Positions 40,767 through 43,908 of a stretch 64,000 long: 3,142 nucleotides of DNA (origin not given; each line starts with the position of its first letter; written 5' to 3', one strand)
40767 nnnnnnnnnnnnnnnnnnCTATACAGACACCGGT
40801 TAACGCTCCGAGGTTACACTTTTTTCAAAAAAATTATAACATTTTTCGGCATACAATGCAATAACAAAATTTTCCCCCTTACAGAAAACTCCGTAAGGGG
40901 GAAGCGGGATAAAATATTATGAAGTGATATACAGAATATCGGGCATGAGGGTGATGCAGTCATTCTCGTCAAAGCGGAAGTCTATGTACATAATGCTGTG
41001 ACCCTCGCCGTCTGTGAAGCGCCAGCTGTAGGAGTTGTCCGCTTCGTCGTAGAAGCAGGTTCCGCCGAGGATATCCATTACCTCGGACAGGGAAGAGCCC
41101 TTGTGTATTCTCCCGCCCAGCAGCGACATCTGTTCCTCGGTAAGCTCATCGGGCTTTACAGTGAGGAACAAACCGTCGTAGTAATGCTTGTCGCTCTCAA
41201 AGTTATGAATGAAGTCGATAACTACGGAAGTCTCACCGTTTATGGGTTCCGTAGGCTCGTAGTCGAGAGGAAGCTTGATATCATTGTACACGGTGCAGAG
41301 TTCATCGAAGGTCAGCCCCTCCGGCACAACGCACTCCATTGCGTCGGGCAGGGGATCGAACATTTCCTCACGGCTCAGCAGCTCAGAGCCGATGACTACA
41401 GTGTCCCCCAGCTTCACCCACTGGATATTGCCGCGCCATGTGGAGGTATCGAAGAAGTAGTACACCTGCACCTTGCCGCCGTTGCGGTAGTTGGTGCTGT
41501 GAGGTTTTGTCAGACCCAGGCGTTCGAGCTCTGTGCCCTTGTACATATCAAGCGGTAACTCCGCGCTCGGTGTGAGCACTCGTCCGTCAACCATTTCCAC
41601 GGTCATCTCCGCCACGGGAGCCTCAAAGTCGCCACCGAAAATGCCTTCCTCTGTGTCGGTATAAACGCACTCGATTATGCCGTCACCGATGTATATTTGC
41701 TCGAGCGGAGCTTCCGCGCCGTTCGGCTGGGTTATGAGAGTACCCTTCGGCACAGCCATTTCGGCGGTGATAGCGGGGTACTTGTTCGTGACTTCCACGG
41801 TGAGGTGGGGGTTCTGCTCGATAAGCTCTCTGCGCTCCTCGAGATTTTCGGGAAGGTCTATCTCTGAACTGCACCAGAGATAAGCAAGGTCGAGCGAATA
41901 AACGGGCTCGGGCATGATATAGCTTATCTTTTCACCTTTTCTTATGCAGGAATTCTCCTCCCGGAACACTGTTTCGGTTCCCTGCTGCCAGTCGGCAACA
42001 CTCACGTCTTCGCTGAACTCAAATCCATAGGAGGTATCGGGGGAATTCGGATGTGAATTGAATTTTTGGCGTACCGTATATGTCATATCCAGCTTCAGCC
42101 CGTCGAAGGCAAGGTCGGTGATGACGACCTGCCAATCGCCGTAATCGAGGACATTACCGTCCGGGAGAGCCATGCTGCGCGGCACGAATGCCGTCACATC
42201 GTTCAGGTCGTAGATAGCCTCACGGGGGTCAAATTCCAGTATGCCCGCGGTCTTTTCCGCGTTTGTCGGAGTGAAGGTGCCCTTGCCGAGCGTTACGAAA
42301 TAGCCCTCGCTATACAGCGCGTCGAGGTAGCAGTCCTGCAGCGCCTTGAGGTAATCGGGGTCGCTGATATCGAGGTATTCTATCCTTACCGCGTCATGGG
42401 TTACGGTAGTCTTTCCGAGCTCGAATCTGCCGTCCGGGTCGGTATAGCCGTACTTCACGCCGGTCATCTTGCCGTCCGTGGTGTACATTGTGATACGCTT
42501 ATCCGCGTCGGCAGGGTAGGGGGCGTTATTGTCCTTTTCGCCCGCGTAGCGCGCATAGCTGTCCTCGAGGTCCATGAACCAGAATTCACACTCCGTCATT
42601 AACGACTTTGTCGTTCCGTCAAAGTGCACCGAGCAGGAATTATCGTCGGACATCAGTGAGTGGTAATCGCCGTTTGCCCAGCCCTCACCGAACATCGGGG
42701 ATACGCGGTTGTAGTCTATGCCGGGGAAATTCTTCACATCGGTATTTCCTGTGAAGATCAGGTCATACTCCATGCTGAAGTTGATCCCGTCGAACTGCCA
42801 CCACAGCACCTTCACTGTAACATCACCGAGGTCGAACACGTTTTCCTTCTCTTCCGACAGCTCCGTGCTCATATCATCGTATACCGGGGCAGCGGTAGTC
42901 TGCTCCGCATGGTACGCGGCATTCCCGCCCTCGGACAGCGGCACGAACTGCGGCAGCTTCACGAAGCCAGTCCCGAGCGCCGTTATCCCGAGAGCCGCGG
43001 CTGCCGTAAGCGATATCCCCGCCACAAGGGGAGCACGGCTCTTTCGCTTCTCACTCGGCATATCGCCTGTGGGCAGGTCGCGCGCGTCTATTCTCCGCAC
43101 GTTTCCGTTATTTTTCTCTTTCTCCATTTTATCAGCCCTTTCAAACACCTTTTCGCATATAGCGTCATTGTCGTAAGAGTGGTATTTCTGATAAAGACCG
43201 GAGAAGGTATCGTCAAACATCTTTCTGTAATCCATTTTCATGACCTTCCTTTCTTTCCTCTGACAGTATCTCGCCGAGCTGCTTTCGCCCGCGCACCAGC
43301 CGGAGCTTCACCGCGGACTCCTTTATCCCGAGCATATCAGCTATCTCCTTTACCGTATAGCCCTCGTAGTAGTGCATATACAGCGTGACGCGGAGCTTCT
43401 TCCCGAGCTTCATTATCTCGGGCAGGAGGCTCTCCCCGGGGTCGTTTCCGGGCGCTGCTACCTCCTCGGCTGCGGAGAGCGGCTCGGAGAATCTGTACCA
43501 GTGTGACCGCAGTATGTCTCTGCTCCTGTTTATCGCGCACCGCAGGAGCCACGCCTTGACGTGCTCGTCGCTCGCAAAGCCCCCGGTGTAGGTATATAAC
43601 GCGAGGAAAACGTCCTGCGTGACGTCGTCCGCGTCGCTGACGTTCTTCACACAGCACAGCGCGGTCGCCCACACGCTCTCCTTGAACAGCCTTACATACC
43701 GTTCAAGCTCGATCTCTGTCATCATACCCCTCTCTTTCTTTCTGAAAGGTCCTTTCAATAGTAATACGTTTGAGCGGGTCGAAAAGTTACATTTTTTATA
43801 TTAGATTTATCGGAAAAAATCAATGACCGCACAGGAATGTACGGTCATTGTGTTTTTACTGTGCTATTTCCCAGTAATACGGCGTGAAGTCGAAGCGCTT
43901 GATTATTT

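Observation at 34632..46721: Array of four ECF sigma / large anti-sigma cassettes in alternating families (A-B-A-B): a candidate modular extracellular sensing bank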

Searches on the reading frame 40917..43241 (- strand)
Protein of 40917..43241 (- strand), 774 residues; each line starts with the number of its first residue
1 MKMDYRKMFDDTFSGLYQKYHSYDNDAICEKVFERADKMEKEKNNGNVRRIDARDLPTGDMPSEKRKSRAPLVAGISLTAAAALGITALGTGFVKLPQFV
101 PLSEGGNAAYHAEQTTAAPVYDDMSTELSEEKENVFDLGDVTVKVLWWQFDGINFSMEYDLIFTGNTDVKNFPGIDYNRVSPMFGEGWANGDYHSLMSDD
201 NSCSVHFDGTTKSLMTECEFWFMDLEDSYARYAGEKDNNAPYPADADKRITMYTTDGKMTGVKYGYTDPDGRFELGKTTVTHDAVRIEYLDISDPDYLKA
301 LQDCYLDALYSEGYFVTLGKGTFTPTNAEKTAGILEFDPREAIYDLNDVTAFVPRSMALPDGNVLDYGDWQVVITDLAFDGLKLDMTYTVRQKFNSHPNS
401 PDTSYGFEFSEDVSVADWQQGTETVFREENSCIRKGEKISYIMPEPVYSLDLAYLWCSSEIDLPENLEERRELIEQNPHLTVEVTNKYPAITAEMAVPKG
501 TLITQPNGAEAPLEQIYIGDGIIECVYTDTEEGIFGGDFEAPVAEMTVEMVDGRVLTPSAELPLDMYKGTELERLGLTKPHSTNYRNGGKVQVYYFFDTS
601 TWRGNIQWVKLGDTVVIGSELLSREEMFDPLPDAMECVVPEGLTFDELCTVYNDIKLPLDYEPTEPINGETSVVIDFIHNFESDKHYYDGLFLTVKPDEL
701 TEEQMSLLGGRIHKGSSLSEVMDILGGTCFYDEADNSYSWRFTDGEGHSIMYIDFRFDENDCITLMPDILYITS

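Call 4: search_protein_families(library=pfam, proteins=[window:40917-43241:-], max_evalue=0.01)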
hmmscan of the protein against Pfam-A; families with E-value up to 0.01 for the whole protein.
window:40917-43241:- (774 aa): 0 families

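Call 5: search_protein_families(library=ncbifam, proteins=[window:40917-43241:-], max_evalue=0.01)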
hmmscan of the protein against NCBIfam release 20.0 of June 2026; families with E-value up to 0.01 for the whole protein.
window:40917-43241:- (774 aa): 0 families

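Call 25: search_protein_families(library=pfam, proteins=[window:40917-43241:-], max_evalue=10)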
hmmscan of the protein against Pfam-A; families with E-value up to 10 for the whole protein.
window:40917-43241:- (774 aa): 1 family
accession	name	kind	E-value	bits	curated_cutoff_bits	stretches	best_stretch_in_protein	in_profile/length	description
PF02615.19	Ldh_2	-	0.21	11.1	38.8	1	694-756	206-272/333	Malate/L-lactate dehydrogenase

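Call 27: find_homologous_proteins(query=window:40917-43241:-, region=110-774)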
Query window:40917-43241:-, residues 110-774 (665 aa): 2 proteins with E <= 0.001 among 8000 candidates. Only proteins of 425 to 1355 residues were searched: fused or split forms outside these lengths cannot appear, so this answer is no evidence that the protein stands alone or is whole; lengths 'longer' or 'shorter' looks for them.
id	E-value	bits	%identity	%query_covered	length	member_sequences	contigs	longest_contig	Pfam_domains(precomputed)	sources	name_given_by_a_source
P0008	0.0e+0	1376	89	100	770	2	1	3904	-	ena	-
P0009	0.0e+0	1284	84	100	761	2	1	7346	-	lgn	-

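Call 91: find_encoding_contigs(protein=P0009, flank=10000, max_places=2)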
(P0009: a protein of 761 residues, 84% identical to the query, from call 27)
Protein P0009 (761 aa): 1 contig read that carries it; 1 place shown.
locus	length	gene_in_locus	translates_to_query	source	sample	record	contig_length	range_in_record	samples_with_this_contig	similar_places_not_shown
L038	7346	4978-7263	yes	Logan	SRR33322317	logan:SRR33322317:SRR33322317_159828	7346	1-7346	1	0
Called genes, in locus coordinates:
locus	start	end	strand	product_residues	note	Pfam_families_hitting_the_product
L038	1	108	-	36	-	?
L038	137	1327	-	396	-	PF00150:Cellulase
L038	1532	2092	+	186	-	PF04542:Sigma70_r2, PF07638:Sigma70_ECF (weak), PF08281:Sigma70_r4_2, PF04545:Sigma70_r4 (weak)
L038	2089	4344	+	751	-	-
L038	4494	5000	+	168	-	PF04542:Sigma70_r2, PF08281:Sigma70_r4_2, PF04545:Sigma70_r4 (weak)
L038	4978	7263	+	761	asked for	-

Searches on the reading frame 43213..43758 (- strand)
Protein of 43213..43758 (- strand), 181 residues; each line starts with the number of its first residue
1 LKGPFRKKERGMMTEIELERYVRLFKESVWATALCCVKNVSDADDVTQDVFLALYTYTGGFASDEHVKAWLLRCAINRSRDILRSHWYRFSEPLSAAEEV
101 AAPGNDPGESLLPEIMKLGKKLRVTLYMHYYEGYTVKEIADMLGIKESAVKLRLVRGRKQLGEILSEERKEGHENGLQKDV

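Call 4: search_protein_families(library=pfam, proteins=[window:43213-43758:-], max_evalue=0.01)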
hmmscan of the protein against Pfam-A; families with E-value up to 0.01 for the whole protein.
window:43213-43758:- (181 aa): 7 families
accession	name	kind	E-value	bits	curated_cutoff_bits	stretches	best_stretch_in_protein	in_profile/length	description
PF08281.18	Sigma70_r4_2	-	4.8e-13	49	25.7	1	115-161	8-54/54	Sigma-70, region 4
PF04542.20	Sigma70_r2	-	7.6e-09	35.7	24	1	26-87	6-69/71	Sigma-70 region 2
PF04545.22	Sigma70_r4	-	9e-09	35.2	24.1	1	125-161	12-48/50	Sigma-70, region 4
PF06056.18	Terminase_5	-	0.0001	22.6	20.3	1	130-150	10-30/58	Putative ATPase subunit of terminase (gpP-like)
PF13384.12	HTH_23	-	0.00043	20.5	24.6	1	129-153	13-36/50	Homeodomain-like domain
PF12728.13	HTH_17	-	0.0033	18.1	27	0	134-158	2-25/51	Helix-turn-helix domain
PF07638.17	Sigma70_ECF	-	0.0054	17.1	21.1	1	112-160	130-178/185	ECF sigma factor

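Call 5: search_protein_families(library=ncbifam, proteins=[window:43213-43758:-], max_evalue=0.01)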
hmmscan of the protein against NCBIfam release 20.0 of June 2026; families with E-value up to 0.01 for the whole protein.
window:43213-43758:- (181 aa): 83 families (the best 25 are shown)
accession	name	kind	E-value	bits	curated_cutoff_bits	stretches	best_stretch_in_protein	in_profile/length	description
NF006930.0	PRK09415.1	subfamily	1.2e-26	93.7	198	1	19-168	19-178/179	RNA polymerase factor sigma C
NF058625.1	sigma_PG0214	equivalog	1.1e-20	74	130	1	13-172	1-168/170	GFO_1088 family ECF-type sigma factor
NF008891.0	PRK11924.1-5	subfamily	4.3e-20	72.5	259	1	17-166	4-164/171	RNA polymerase sigma factor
NF007225.0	PRK09643.1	equivalog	7.1e-20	71.6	190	1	21-174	32-191/204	RNA polymerase sigma factor SigM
TIGR02983.1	SigE-fam_strep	subfamily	8.2e-20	71.3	141.55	1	14-167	4-160/162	SigE family RNA polymerase sigma factor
TIGR02937.1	sigma70-ECF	superfamily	8.9e-18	64.5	42.9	1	18-163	3-163/165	sigma-70 family RNA polymerase sigma factor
NF007223.0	PRK09641.1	equivalog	2.4e-17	63.4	209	1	21-165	23-184/187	RNA polymerase sigma factor SigW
NF008888.0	PRK11922.1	equivalog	3.5e-16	59.5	204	1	18-168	32-199/231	RNA polymerase sigma factor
TIGR02985.1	Sig70_bacteroi1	subfamily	1.5e-15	57.7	126.4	1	26-163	11-160/162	RNA polymerase sigma-70 factor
TIGR02950.1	SigM_subfam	subfamily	2e-15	57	147.95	1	18-164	2-157/159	RNA polymerase sigma factor, SigM family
TIGR02948.1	SigW_bacill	equivalog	2.4e-15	57.1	243.1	1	21-163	23-182/187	RNA polymerase sigma factor SigW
TIGR02954.1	Sig70_famx3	hypoth_equivalog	3.2e-15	56.3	188.5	1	20-167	20-169/170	RNA polymerase sigma-70 factor, TIGR02954 family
TIGR02959.1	SigZ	equivalog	3.5e-15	56.2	168.65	1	37-166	16-149/170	RNA polymerase sigma factor SigZ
NF009168.0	PRK12515.1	subfamily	7.3e-15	54.9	236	1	27-167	33-181/189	RNA polymerase sigma factor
NF004113.0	PRK05602.1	equivalog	9.2e-15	54.8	208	1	30-172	59-208/211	RNA polymerase sigma factor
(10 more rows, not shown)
